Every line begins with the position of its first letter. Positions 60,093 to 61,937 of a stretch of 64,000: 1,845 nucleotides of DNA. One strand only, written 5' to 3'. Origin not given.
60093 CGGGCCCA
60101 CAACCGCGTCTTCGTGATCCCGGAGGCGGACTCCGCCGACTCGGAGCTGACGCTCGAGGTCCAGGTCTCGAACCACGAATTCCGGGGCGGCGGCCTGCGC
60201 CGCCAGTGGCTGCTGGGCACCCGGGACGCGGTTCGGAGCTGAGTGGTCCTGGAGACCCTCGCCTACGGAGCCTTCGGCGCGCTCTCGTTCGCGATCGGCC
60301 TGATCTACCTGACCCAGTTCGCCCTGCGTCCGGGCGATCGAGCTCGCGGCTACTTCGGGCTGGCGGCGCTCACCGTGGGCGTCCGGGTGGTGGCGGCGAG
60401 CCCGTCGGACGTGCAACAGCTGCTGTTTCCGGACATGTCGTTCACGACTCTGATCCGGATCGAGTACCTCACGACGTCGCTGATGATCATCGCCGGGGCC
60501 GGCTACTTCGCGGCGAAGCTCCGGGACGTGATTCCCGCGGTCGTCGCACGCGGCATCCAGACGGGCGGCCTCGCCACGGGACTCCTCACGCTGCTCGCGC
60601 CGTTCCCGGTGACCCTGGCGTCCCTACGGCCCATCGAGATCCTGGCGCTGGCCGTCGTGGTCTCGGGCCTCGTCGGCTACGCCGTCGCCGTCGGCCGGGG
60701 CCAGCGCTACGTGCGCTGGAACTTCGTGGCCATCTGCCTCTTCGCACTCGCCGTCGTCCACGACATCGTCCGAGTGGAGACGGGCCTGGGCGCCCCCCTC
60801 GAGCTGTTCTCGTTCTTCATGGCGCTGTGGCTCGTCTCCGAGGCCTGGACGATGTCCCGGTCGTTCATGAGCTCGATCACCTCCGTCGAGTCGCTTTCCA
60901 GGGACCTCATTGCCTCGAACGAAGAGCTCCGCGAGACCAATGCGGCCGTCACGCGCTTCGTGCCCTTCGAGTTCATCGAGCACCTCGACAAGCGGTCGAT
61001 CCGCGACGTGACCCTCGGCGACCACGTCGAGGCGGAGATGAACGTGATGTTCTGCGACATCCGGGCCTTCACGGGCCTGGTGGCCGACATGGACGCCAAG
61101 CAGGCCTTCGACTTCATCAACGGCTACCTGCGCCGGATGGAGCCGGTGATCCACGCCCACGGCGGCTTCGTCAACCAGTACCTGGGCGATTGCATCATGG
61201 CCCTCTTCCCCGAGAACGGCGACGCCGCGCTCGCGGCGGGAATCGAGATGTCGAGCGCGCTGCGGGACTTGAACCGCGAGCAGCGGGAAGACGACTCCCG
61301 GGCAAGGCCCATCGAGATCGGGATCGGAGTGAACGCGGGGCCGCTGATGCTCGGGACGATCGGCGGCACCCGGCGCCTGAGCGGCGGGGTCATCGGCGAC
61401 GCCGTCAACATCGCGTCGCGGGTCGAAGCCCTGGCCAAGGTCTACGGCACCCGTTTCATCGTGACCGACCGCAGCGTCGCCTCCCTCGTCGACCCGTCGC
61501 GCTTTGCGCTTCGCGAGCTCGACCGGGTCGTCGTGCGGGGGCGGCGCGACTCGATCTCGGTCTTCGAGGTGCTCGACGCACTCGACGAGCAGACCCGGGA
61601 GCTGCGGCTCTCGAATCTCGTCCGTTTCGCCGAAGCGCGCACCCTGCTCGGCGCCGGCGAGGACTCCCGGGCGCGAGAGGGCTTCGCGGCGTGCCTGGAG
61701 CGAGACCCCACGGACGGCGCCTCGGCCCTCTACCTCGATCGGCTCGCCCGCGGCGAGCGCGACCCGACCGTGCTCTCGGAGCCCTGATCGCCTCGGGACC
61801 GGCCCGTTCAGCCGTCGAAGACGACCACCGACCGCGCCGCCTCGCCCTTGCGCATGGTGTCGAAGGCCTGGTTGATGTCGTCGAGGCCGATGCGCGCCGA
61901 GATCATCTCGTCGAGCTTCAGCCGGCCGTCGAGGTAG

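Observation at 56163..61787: Compact candidate cAMP circuit: sensor cyclase, CRP-like regulator, CRP boxes and a secreted lectin-like effector pair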

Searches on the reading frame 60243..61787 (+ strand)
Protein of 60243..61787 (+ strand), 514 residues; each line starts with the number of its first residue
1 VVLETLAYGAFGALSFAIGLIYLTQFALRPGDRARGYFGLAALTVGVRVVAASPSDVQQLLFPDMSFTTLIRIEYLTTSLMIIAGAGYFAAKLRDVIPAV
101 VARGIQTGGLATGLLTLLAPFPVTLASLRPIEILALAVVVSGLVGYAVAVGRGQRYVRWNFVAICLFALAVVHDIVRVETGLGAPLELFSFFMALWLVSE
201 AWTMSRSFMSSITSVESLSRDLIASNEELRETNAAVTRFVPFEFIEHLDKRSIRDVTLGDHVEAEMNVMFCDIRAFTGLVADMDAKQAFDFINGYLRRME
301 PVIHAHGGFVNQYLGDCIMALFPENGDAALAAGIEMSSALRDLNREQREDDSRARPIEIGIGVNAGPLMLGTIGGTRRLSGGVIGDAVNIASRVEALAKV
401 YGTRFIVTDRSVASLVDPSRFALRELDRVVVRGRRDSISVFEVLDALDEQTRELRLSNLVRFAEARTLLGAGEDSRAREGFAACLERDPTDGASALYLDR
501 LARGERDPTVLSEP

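Call 3: search_protein_families(library=pfam, proteins=[window:60243-61787:+], max_evalue=0.01)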
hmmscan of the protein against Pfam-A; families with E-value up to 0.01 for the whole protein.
window:60243-61787:+ (514 aa): 2 families
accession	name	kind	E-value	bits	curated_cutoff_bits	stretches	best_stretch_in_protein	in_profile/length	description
PF00211.25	Guanylate_cyc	-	6.8e-17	62.1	21.9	1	265-437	8-176/183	Adenylate and Guanylate cyclase catalytic domain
PF07695.17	7TMR-DISM_7TM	-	9.4e-13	49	29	1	4-182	1-176/205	7TM diverse intracellular signalling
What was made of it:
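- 60243..61787 (+): C-terminal piece of the sensor cyclase: 7TMR-DISM 7TM domain, signalling helix, class III cyclase catalytic domain and a short TPR-like tail. Pfam 7TMR-DISM_7TM 9e-13 and Guanylate_cyc 7e-17 (call 3).
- Checked: Cyclase: 60243-61787(+) matches 7TMR-DISM_7TM (9e-13) and Guanylate_cyc (7e-17) (call 3).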

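Call 6: search_protein_families(library=ncbifam, proteins=[window:60243-61787:+], max_evalue=1)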
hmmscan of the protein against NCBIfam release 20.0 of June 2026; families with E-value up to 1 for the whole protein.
window:60243-61787:+ (514 aa): 1 family
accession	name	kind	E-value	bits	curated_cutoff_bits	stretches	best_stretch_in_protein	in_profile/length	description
NF005846.3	PRK07764.1-6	equivalog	0.39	9.7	625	1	385-479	243-333/628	DNA polymerase III subunit gamma and tau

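Call 26: search_solved_structures(query=window:60243-61787:+, show_alignments=4, max_evalue=0.001)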
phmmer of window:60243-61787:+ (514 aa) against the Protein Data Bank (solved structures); distinct sequences matched with E-value up to 0.001: 46.
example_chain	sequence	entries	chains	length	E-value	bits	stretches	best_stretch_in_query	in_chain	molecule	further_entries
3r5g_A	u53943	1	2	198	3.9e-22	82.1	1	265-446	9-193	CyaB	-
5mbh_A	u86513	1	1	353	8e-22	81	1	228-461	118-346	Beta subunit of photoactivated adenylyl cyclase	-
5mbk_A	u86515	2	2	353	2e-21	79.8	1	229-461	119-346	Beta subunit of photoactivated adenylyl cyclase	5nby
5m27_A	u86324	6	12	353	2e-21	79.8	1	229-461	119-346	Beta subunit of photoactivated adenylyl cyclase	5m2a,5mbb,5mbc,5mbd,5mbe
5mbj_A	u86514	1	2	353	2.3e-21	79.5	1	230-461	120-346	Beta subunit of photoactivated adenylyl cyclase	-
5mbg_A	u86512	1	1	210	5.6e-21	78.3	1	265-461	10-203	Beta subunit of photoactivated adenylyl cyclase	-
2w01_A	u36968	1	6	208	1e-20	77.4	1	266-411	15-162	ADENYLATE CYCLASE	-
6fht_A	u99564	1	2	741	1.9e-19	73.2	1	266-408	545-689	Bacteriophytochrome,Adenylate cyclase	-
5x4t_A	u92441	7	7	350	6.7e-17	64.8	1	265-445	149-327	Photoactivated adenylyl cyclase | Family 3 adenylate cyclase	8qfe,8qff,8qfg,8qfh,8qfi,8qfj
9f1z_A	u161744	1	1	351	6.7e-17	64.8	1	265-445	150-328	Family 3 adenylate cyclase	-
5x4u_A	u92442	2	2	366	7.4e-17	64.7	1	265-445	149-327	Photoactivated adenylyl cyclase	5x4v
4yus_A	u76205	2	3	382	8.5e-17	64.5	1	265-445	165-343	Family 3 adenylate cyclase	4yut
9f1w_A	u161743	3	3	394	9.3e-17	64.3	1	265-445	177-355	Family 3 adenylate cyclase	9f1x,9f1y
1wc0_A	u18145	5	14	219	3.2e-10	42.8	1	257-414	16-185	ADENYLATE CYCLASE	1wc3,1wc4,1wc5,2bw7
1wc1_A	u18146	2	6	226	4.7e-10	42.2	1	255-414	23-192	ADENYLATE CYCLASE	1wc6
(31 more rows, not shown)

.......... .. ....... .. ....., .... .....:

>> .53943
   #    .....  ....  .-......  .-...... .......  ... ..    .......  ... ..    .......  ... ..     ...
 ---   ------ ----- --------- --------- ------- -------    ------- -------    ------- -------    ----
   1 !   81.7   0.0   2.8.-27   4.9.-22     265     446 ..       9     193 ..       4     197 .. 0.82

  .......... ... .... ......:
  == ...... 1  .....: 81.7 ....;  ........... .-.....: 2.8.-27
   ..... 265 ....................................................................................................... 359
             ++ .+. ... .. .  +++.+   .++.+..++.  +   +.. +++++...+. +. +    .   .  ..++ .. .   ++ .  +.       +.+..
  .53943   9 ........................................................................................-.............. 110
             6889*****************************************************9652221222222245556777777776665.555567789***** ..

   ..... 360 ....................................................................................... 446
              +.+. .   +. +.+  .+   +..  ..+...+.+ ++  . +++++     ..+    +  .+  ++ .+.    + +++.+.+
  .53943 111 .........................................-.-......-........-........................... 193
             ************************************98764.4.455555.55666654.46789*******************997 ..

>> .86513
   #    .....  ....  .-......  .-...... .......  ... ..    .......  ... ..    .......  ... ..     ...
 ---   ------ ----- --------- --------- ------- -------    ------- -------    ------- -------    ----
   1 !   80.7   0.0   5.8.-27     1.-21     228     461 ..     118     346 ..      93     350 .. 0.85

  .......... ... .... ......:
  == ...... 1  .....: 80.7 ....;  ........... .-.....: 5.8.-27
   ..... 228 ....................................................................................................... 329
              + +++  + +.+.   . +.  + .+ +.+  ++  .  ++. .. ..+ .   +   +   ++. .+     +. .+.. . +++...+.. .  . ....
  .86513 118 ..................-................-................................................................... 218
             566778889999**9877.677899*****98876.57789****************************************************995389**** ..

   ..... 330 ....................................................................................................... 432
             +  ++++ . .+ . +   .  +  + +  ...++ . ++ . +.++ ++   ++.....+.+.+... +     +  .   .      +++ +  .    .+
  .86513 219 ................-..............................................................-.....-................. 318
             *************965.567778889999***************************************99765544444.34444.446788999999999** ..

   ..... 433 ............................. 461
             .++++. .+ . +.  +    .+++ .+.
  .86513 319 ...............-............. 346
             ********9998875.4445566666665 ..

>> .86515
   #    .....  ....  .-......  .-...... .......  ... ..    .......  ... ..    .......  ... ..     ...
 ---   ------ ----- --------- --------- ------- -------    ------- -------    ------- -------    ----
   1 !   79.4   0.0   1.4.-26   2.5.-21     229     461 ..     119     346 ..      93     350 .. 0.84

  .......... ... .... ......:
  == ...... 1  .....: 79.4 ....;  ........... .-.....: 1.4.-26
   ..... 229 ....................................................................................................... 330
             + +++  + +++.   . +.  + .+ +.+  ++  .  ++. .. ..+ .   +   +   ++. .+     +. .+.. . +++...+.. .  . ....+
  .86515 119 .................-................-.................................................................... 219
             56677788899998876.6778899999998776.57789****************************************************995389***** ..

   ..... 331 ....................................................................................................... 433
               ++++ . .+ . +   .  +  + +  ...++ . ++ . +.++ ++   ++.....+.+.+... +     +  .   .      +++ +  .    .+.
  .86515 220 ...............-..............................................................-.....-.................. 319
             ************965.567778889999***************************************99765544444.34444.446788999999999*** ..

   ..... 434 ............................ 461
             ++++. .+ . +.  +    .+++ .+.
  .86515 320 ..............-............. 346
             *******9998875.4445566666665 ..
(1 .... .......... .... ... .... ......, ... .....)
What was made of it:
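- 60243..61787 (+): Best PDB matches are CyaB and bPAC (call 26).
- On Class III nucleotidyl cyclase: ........, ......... and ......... align to CyaB and bPAC (call 26)
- Best structural relatives are adenylate cyclases (CyaB, bPAC; call 26).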

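Call 49: find_homologous_proteins(query=window:60243-61787:+)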
Query window:60243-61787:+ (514 aa): 225 proteins with E <= 0.001 among 8000 candidates; the best 120 are listed.
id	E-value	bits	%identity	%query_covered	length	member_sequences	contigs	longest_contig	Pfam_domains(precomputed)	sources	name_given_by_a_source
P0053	0.0e+0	1108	100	100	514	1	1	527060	PF07695.18,PF00211.26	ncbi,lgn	ncbi:MAG: adenylate/guanylate cyclase domain-containing protein [Myxococcota bacterium]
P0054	3.8e-244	829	76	98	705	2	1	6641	PF07695.18,PF00211.26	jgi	jgi:class 3 adenylate cyclase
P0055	1.1e-225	768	71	98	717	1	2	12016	PF07695.18,PF00211.26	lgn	-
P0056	2.0e-205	701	65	98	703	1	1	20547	PF07695.18,PF00211.26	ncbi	-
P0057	1.9e-194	665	62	96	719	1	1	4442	PF07695.18,PF00211.26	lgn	-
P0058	4.8e-136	473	47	97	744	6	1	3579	PF07695.18,PF00211.26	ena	-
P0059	9.3e-125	435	45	96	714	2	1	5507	PF07695.18,PF00211.26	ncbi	-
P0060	4.5e-124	433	70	56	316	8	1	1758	PF00211.26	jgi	-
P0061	5.2e-122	426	44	96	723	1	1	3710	PF07695.18,PF00211.26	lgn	-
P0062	2.8e-118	414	43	97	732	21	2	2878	PF07695.18,PF00211.26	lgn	-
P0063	5.3e-113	397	42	97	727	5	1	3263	PF07695.18,PF00211.26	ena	-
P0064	6.5e-109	383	42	94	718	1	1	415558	PF07695.18,PF00211.26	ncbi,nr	ncbi:MAG: adenylate/guanylate cyclase domain-containing protein [Alphaproteobacteria bacterium]|nr:a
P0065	1.4e-106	375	43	94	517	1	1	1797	PF07695.18,PF00211.26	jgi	jgi:class 3 adenylate cyclase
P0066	3.0e-104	368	42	96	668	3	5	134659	PF07695.18,PF00211.26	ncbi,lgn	-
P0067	5.9e-103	364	42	95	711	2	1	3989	PF07695.18,PF00211.26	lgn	-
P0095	1.1e-82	297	38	94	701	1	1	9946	PF07695.18,PF00211.26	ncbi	ncbi:MAG: adenylate/guanylate cyclase domain-containing protein [Myxococcota bacterium]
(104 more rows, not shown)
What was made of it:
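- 60243..61787 (+): NCBI annotates this 514-aa piece alone (call 49).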

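Call 61: find_encoding_contigs(protein=P0053, flank=4000, max_places=4)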
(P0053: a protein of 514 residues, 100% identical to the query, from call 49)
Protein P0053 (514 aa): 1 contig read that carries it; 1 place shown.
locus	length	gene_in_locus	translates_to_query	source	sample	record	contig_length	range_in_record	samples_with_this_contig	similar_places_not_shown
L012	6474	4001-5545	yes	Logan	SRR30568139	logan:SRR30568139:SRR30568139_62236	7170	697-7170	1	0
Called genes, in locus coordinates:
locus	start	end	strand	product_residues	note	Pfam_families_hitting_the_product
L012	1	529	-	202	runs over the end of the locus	-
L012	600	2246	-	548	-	PF00754:F5_F8_type_C, PF22633:F5_F8_type_C_2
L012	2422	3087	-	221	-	PF00027:cNMP_binding, PF13545:HTH_Crp_2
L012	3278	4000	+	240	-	-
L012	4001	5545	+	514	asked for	PF07695:7TMR-DISM_7TM, PF00211:Guanylate_cyc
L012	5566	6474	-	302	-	?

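Call 73: find_encoding_contigs(protein=P0056, flank=7000, max_places=2)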
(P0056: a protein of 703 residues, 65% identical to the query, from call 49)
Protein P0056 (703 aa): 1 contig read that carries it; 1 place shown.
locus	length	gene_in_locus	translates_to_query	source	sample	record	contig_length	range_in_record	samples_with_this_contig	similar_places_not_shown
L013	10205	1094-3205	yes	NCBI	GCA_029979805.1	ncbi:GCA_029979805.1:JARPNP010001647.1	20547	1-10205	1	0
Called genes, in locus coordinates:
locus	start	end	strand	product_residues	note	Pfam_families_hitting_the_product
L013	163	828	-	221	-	PF00027:cNMP_binding, PF13545:HTH_Crp_2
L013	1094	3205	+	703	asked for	PF07695:7TMR-DISM_7TM, PF00211:Guanylate_cyc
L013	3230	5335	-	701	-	PF00884:Sulfatase, PF01663:Phosphodiest (faint), PF16347:SGSH_C (weak)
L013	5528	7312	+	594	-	-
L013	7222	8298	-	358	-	PF23023:Anti-Pycsar_Apyc1, PF00753:Lactamase_B, PF12706:Lactamase_B_2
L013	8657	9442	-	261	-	PF00106:adh_short, PF08659:KR, PF13561:adh_short_C2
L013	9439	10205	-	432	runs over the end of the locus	PF01244:Peptidase_M19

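Call 74: find_encoding_contigs(protein=P0064, flank=6000, max_places=2)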
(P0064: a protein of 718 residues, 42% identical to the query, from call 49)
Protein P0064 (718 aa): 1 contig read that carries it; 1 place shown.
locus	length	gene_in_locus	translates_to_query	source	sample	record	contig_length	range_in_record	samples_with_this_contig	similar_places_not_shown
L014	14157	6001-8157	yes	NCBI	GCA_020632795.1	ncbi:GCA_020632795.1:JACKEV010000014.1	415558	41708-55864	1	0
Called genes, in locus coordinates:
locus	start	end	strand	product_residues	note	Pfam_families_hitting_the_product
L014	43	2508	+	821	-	-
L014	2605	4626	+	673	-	PF07626:PSD3, PF16841:CBM60, PF07637:PSD5, PF07631:PSD4, PF07627:PSCyt3, PF07624:PSD2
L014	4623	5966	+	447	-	PF07586:HXXSHH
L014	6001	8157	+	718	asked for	PF07695:7TMR-DISM_7TM, PF00211:Guanylate_cyc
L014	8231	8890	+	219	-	PF01966:HD (weak)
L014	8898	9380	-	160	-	PF14015:DUF4231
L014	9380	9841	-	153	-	PF18181:SLATT_1 (weak), PF14015:DUF4231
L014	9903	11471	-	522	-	PF00884:Sulfatase, PF16347:SGSH_C (weak)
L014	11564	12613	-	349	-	PF12625:Arabinose_bd, PF12833:HTH_18, PF00165:HTH_AraC (weak)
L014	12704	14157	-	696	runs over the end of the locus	PF22977:WHD, PF00004:AAA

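Call 79: search_protein_families(library=padloc, proteins=[window:60243-61787:+], max_evalue=0.01)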
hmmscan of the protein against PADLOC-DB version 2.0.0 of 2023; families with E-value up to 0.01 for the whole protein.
window:60243-61787:+ (514 aa): 9 families
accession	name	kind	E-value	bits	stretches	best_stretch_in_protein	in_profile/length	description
PDLC00734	PycC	-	1e-15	55.8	1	264-396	188-322/374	Pycsar cyclase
PDLC02367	PycC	-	2.9e-15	54.3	1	255-419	32-196/226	-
PDLC00766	PycC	-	4.5e-10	37.4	1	254-412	31-192/232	Pycsar cyclase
PDLC02370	PycC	-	1.6e-06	25.7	1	269-366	85-188/340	-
PDLC00764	PycC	-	3.1e-06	24.4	1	268-346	97-178/449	Pycsar cyclase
PDLC00765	PycC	-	6e-06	23.6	1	267-400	259-399/477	Pycsar cyclase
PDLC02368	PycC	-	1.3e-05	22.9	1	257-413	36-197/234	-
PDLC02369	PycC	-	2.4e-05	22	1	268-414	49-190/248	-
PDLC02366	PycC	-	0.00027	18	1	242-395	251-415/486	-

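Call 80: find_encoding_contigs(protein=P0057, flank=5000, max_places=2)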
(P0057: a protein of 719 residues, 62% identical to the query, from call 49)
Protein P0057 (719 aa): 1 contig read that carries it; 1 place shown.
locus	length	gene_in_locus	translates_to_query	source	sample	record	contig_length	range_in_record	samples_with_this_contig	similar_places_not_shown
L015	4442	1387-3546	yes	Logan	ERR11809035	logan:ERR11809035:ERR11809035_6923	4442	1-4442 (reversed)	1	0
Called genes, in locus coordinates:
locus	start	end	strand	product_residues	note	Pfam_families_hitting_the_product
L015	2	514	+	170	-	?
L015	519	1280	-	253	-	PF00027:cNMP_binding, PF13545:HTH_Crp_2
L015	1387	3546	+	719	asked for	PF07695:7TMR-DISM_7TM, PF00211:Guanylate_cyc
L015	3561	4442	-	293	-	?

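Call 82: search_protein_families(library=pfam, proteins=[L015:2-514:+, L015:3561-4442:-, L013:5528-7312:+], max_evalue=0.01)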
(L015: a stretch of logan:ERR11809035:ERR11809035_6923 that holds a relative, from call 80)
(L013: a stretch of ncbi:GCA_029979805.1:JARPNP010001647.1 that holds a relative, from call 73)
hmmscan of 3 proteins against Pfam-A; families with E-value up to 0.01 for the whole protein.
L015:2-514:+ (170 aa): 1 family
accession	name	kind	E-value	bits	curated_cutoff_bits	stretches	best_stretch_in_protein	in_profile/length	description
PF17784.7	Sulfotransfer_4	-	8.6e-44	150.4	22.8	1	3-159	39-215/215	Sulfotransferase domain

L015:3561-4442:- (293 aa): 1 family
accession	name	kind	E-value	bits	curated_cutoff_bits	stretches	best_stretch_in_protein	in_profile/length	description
PF07394.17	DUF1501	-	3.8e-12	46.5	27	1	115-216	243-324/390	Protein of unknown function (DUF1501)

L013:5528-7312:+ (594 aa): 0 families

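Call 83: find_encoding_contigs(protein=P0095, flank=5000, max_places=1)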
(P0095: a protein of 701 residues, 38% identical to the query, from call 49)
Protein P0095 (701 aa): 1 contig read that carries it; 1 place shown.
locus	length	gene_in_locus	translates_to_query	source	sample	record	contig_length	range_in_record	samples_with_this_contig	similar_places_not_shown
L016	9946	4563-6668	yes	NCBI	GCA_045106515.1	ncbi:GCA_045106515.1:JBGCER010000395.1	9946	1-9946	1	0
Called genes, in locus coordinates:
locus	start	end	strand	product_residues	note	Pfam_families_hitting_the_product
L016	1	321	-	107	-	PF00069:Pkinase (weak), PF07714:PK_Tyr_Ser-Thr (weak)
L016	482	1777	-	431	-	PF05684:DUF819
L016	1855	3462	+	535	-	PF00070:Pyr_redox (faint), PF01266:DAO (faint), PF01593:Amino_oxidase, PF13450:NAD_binding_8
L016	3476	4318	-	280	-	-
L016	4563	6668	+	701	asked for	PF07695:7TMR-DISM_7TM, PF00211:Guanylate_cyc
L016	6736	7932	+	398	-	PF00027:cNMP_binding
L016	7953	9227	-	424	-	PF00069:Pkinase, PF07714:PK_Tyr_Ser-Thr, PF00027:cNMP_binding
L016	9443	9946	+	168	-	PF00254:FKBP_C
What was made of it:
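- This argues that the clade makes a cyclic nucleotide read by CAP-type domains (call 83).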

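Call 84: find_encoding_contigs(protein=P0059, flank=5000, max_places=1)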
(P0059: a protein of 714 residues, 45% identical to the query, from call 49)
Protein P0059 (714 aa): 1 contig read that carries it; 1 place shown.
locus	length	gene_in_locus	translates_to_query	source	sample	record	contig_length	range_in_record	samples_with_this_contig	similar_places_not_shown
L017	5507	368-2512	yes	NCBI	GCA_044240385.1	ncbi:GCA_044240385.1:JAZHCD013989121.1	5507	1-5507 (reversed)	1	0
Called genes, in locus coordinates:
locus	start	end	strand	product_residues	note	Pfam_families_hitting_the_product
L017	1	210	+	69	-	?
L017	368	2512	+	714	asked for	PF07695:7TMR-DISM_7TM, PF00211:Guanylate_cyc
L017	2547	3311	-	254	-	PF01790:LGT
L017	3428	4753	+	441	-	PF13472:Lipase_GDSL_2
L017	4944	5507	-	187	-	?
